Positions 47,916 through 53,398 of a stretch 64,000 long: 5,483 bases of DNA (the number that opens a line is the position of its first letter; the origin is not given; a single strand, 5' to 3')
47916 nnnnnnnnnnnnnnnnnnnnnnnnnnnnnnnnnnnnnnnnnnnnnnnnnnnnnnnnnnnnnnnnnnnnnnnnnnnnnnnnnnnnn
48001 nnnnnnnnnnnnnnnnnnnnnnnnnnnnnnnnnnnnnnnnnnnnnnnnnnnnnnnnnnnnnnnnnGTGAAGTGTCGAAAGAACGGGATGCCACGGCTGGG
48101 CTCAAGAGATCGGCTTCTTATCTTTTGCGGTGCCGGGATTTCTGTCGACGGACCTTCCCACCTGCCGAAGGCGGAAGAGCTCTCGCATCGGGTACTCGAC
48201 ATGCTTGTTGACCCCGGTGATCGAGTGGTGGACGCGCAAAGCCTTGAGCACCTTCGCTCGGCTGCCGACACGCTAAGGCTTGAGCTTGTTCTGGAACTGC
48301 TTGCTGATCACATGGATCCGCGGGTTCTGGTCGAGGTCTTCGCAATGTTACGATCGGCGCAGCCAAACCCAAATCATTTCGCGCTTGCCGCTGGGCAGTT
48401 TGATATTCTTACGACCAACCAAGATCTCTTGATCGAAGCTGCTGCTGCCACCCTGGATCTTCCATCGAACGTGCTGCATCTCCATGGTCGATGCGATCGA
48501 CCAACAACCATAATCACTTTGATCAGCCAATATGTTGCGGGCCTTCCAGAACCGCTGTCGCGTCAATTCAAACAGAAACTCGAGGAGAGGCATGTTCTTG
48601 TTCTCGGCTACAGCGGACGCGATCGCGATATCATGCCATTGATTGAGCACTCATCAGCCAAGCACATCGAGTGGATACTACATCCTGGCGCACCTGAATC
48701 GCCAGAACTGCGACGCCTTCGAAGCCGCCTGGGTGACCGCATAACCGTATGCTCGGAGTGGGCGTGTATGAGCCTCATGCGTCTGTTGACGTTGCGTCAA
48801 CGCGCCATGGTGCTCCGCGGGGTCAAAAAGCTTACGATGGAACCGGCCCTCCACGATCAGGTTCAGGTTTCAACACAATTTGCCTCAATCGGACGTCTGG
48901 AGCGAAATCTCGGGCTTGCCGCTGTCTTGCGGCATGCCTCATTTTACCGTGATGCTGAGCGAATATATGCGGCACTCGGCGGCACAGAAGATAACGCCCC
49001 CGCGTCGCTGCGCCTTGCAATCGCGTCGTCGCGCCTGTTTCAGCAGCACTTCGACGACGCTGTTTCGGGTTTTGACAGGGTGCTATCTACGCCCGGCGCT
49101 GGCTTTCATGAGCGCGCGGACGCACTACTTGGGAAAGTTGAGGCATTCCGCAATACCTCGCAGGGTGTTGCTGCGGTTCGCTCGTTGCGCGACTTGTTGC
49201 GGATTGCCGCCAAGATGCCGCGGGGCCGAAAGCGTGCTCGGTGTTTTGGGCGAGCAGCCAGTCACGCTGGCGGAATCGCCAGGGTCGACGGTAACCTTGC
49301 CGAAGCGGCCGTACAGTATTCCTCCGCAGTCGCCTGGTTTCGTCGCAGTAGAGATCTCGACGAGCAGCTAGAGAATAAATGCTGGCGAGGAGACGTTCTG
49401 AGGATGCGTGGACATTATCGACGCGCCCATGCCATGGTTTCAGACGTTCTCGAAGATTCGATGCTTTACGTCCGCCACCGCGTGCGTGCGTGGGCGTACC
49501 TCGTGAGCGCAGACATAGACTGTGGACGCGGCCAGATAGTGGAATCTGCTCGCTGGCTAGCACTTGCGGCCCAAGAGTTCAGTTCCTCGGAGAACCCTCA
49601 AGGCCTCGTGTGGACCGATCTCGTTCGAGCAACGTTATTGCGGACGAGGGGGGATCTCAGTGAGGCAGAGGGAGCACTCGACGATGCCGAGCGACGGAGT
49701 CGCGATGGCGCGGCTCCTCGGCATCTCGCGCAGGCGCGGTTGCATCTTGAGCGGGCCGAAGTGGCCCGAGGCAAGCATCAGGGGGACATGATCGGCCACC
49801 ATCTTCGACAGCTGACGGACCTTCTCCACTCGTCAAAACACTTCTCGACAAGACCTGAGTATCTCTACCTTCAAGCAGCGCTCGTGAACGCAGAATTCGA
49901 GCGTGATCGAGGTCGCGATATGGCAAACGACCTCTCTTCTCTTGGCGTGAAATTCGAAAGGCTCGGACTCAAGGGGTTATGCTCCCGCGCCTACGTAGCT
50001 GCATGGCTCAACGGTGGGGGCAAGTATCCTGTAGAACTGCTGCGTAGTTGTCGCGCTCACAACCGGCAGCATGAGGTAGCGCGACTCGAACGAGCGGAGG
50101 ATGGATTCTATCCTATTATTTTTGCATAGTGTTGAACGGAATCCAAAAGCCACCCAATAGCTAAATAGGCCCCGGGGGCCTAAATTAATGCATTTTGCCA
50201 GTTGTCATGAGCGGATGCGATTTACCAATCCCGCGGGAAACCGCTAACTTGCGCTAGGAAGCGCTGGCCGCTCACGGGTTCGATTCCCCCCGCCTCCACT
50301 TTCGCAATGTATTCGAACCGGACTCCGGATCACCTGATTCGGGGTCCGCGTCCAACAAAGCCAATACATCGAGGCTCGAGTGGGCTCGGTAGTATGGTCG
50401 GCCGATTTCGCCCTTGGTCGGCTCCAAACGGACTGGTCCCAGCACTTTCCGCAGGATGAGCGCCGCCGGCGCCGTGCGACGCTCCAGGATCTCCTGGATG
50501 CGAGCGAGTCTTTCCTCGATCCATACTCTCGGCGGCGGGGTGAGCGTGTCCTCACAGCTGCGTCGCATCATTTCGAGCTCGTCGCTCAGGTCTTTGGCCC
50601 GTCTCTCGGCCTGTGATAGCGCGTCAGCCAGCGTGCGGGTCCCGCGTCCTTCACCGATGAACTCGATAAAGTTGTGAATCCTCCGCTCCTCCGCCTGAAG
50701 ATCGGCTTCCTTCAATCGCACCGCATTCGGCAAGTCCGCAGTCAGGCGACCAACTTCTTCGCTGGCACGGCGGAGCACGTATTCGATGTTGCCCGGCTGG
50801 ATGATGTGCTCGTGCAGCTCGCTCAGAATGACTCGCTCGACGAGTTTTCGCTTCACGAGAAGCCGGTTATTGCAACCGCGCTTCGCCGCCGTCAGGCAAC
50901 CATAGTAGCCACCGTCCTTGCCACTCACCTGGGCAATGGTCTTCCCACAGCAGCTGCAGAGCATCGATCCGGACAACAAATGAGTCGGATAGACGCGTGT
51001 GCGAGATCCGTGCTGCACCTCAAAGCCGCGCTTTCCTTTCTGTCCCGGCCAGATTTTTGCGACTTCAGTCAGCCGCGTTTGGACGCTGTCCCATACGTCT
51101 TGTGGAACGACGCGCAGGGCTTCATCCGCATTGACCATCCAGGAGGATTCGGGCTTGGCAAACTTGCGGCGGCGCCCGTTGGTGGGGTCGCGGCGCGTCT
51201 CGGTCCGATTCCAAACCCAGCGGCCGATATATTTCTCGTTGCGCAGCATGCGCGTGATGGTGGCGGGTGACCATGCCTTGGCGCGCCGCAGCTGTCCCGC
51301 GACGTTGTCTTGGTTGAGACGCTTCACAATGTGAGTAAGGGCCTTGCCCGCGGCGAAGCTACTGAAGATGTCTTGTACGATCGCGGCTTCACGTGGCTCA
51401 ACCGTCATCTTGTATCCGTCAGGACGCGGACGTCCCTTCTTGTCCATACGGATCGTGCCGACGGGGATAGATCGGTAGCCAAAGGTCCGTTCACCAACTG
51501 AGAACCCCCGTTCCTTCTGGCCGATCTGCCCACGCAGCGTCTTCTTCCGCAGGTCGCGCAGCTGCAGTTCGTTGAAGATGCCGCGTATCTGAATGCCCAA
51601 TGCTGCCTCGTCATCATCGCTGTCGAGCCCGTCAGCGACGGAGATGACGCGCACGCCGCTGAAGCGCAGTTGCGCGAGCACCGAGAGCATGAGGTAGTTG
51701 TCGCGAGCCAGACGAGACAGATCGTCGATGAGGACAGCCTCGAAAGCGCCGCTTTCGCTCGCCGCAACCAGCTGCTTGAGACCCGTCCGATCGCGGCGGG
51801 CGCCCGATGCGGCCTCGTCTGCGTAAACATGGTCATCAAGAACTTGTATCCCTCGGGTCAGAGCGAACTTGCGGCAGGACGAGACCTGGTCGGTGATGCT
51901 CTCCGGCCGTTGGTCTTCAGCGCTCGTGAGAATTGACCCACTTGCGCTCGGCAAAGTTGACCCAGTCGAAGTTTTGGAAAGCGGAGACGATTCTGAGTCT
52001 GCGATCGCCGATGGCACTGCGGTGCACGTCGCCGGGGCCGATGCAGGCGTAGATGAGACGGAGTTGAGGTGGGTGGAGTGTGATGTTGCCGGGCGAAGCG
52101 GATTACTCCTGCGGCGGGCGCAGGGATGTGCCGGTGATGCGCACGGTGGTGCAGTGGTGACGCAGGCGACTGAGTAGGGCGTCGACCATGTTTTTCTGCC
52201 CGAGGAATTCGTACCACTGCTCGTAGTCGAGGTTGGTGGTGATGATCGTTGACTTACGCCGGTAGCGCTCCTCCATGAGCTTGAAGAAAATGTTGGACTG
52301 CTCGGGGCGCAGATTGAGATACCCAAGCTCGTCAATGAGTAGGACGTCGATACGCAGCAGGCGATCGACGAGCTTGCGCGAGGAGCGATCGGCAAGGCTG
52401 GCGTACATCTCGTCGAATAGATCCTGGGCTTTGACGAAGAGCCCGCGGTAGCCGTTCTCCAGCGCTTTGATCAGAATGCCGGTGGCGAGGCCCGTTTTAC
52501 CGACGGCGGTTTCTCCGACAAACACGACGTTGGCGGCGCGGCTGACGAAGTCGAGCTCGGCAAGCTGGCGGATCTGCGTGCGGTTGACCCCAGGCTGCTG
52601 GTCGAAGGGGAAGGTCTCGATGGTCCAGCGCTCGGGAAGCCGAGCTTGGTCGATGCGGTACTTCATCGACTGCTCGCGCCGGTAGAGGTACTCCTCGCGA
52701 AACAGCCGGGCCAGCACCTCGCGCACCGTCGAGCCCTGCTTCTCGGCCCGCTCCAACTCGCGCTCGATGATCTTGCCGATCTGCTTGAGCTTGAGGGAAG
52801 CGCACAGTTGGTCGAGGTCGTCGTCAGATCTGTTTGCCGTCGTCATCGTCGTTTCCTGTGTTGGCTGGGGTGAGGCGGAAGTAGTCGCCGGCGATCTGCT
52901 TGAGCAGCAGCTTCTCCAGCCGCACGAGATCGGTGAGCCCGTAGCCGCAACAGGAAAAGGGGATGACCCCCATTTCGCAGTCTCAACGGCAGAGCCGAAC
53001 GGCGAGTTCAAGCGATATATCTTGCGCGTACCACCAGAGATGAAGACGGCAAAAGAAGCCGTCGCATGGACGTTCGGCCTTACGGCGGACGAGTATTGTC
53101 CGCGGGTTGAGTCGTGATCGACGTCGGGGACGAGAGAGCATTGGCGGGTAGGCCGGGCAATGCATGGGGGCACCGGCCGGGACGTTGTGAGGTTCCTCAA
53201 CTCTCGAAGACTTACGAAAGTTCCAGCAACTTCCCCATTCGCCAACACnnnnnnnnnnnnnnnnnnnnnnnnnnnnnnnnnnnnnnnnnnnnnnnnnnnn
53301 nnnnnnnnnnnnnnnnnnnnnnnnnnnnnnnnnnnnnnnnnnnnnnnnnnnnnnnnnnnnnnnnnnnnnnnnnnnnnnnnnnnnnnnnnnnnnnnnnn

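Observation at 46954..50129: Low-GC two-gene cassette: unknown 371-aa protein coupled (GTGA overlap) to a SIR2_2-TPR protein, wedged between an IS3 and the serine recombinase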

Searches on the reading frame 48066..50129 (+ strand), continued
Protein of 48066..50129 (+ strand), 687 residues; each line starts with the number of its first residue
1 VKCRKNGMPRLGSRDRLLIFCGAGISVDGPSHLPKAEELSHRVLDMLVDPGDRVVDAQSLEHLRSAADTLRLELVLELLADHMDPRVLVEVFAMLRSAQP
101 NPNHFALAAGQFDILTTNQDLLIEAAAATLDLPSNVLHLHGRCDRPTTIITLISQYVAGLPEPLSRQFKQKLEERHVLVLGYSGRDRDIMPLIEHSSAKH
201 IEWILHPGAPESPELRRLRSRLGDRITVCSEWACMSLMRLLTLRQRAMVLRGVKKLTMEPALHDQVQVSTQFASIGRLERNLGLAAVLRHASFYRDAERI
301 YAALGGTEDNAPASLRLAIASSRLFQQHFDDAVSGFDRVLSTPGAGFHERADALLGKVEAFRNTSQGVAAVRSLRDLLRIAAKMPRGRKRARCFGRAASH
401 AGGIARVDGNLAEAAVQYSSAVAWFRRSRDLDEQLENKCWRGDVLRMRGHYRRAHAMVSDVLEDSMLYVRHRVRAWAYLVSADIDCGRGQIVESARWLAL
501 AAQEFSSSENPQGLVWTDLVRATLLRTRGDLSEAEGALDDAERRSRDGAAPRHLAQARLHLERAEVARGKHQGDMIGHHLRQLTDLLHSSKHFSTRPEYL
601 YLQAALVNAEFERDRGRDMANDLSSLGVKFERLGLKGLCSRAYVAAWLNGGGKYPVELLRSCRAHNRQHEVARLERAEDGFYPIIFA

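Call 68: search_protein_representatives(alignment_id=A1)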
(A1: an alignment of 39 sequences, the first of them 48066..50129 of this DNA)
Query: 39 sequences, 683 profile positions. Proteins with E-value up to 0.001 (for the whole library): 25642; up to 1e-10: 3473; up to 1e-30: 223. The best 150 are listed.
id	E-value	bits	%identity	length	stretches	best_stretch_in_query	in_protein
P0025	6.3e-267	904.3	-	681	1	1-682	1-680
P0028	3.2e-248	842.4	-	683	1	4-682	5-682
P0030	1.6e-246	836.8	-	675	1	8-683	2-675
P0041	2.4e-238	809.8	-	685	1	6-683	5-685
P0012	3.5e-235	799.3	-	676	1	5-683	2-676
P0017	7.4e-234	795.0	-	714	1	5-683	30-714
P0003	1.4e-225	767.6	-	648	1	27-682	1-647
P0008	1.0e-224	764.8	-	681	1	4-682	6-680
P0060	3.9e-219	746.3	-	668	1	17-682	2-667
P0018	7.3e-214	728.9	-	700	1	4-683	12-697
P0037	1.5e-213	727.8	-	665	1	6-682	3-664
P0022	1.8e-212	724.3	-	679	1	9-683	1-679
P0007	9.7e-205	698.7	-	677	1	3-647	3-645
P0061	2.8e-204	697.2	-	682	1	4-682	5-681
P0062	2.2e-197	674.4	-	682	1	1-683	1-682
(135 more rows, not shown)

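Call 70: list_cluster_members(proteins=[P0001, P0046])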
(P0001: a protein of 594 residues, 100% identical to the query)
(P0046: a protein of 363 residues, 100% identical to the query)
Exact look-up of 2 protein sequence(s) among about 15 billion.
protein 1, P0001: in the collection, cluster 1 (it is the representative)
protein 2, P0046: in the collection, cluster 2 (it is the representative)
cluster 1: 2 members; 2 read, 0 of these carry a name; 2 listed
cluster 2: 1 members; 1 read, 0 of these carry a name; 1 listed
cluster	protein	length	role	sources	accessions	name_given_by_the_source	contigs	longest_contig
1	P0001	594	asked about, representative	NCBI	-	-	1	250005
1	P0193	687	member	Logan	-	-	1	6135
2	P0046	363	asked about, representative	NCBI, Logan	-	-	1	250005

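Call 80: search_protein_families(library=pfam, proteins=[L035:1611-2348:+, L035:463-1482:-, L035:5265-5708:-, L002:1493-2245:+, L012:5786-7252:-, L011:6062-7219:-], max_evalue=0.01)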
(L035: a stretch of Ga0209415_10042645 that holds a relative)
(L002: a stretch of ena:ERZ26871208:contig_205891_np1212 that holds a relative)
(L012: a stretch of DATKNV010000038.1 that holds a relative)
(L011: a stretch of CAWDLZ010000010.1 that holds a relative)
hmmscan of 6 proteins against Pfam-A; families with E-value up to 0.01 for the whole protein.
L035:1611-2348:+ (245 aa): 0 families

L035:463-1482:- (339 aa): 0 families

L035:5265-5708:- (147 aa): 0 families

L002:1493-2245:+ (250 aa): 0 families

L012:5786-7252:- (488 aa): 1 family
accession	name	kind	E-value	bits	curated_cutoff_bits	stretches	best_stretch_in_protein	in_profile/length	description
PF00589.27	Phage_integrase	-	4.7e-09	36.7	27.1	1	186-342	3-166/172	Phage integrase family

L011:6062-7219:- (385 aa): 2 families
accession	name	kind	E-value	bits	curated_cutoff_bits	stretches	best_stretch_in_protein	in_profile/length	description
PF00589.27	Phage_integrase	-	9.8e-15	55.2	27.1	1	193-360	4-168/172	Phage integrase family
PF22022.2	Phage_int_M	-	0.0016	19.1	27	1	111-180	25-93/96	Phage integrase central domain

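Call 86: search_dna_similar(query=window:48066-50129:+, collection=plasmids, mode=protein, max_evalue=0.00001, max_rows=15)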
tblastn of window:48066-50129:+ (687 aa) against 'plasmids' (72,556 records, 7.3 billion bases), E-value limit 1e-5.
No match.

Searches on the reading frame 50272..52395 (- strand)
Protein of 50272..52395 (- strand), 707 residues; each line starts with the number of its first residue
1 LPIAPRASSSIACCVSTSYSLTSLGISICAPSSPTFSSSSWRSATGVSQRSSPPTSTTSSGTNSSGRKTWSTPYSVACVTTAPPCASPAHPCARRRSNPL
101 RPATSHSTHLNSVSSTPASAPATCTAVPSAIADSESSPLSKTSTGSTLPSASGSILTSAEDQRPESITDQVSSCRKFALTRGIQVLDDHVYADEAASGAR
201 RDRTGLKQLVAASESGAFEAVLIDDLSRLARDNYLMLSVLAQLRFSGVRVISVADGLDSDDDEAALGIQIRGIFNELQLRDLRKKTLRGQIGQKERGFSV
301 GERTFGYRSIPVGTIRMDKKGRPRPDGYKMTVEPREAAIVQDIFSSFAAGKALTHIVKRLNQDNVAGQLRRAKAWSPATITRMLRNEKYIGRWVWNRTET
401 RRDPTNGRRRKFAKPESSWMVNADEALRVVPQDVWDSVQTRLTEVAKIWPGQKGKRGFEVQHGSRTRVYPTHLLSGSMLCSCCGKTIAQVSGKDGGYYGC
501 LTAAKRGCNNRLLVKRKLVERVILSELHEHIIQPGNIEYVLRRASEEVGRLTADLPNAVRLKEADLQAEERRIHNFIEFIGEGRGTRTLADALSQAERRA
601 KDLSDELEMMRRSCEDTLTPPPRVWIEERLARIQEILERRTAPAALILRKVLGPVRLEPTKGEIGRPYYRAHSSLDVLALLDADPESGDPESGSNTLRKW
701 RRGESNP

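Call 41: search_protein_families(library=pfam, proteins=[window:50272-52395:-], max_evalue=0.001)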
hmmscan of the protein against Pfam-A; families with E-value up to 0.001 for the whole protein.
window:50272-52395:- (707 aa): 3 families
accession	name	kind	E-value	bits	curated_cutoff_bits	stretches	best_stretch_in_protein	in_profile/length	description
PF07508.19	Recombinase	-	1.6e-23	83.3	21.1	1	334-444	1-101/102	Recombinase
PF00239.26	Resolvase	-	1.2e-20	74.6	23.3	1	158-297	8-143/145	Resolvase, N terminal domain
PF13408.12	Zn_ribbon_recom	-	3.9e-06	27.6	25.3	1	473-527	1-57/58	Recombinase zinc beta ribbon domain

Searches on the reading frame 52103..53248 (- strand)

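Call 41: search_protein_families(library=pfam, proteins=[window:52103-53248:-], max_evalue=0.001)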
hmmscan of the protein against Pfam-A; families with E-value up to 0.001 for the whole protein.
window:52103-53248:- (381 aa): 2 families
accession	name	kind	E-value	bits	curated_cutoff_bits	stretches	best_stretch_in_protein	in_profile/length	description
PF01695.23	IstB_IS21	-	2.3e-57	194.7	24.1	1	149-377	3-231/238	IstB-like ATP binding protein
PF00308.24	Bac_DnaA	-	4.2e-08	34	23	1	206-338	3-136/162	Bacterial DnaA ATPAse domain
